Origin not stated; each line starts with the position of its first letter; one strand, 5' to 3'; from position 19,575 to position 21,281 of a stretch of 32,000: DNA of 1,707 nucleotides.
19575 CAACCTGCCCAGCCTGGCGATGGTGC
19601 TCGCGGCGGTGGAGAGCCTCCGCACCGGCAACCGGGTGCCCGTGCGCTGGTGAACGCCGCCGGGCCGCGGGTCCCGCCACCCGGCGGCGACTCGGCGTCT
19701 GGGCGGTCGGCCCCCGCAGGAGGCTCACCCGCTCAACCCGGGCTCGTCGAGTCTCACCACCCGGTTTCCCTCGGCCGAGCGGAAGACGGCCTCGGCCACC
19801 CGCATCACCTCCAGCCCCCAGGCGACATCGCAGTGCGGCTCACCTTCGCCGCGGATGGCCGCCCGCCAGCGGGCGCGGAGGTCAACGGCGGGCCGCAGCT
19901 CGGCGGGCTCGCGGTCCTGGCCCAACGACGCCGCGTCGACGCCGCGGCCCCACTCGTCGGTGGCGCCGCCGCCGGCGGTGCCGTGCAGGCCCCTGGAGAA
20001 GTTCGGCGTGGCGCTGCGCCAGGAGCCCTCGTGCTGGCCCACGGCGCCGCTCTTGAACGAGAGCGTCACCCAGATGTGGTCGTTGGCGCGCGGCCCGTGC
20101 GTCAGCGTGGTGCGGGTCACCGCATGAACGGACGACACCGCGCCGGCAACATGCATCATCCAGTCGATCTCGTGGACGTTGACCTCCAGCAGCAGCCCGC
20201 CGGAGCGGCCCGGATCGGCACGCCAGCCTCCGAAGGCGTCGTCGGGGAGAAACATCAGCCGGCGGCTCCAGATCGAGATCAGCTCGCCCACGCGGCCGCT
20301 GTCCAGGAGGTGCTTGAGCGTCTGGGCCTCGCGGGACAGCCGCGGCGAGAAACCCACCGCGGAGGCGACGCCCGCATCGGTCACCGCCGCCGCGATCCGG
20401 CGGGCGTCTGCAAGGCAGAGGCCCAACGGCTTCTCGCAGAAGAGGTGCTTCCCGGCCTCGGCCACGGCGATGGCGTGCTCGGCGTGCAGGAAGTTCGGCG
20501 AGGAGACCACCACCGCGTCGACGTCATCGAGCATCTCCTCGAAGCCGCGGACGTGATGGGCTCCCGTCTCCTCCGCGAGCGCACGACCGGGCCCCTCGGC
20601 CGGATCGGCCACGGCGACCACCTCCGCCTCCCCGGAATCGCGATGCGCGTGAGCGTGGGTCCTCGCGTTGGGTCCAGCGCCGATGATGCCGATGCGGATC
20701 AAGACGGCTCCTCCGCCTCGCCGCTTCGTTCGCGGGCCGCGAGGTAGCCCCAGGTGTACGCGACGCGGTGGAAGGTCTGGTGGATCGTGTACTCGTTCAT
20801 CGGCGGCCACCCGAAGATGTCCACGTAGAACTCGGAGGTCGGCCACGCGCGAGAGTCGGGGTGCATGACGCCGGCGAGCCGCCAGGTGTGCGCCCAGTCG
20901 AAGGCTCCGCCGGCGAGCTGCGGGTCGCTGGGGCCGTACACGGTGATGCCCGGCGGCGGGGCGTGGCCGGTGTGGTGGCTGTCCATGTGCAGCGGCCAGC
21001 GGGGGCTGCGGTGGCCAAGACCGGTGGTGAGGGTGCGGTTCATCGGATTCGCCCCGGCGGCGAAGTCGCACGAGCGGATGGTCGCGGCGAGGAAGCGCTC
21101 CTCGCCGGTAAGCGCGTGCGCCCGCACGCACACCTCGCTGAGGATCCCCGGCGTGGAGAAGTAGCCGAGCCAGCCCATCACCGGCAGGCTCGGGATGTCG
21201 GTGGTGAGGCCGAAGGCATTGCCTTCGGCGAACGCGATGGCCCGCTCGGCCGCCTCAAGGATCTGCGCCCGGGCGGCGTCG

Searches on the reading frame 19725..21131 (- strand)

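Call 74: search_protein_families(library=pfam, proteins=[window:19725-21131:-], max_evalue=0.00001)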
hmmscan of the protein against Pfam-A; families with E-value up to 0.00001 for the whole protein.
window:19725-21131:- (468 aa): 3 families
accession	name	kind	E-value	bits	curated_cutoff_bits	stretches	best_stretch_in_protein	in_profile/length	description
PF01408.29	GFO_IDH_MocA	-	2.3e-26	93.3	24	1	145-261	1-120/120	Oxidoreductase family, NAD-binding Rossmann fold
PF22725.1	GFO_IDH_MocA_C3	-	2.5e-21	76.4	27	1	270-387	2-121/124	GFO/IDH/MocA C-terminal domain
PF02894.22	GFO_IDH_MocA_C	-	6.8e-18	65.7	22.9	1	273-461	1-218/218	Oxidoreductase family, C-terminal alpha/beta domain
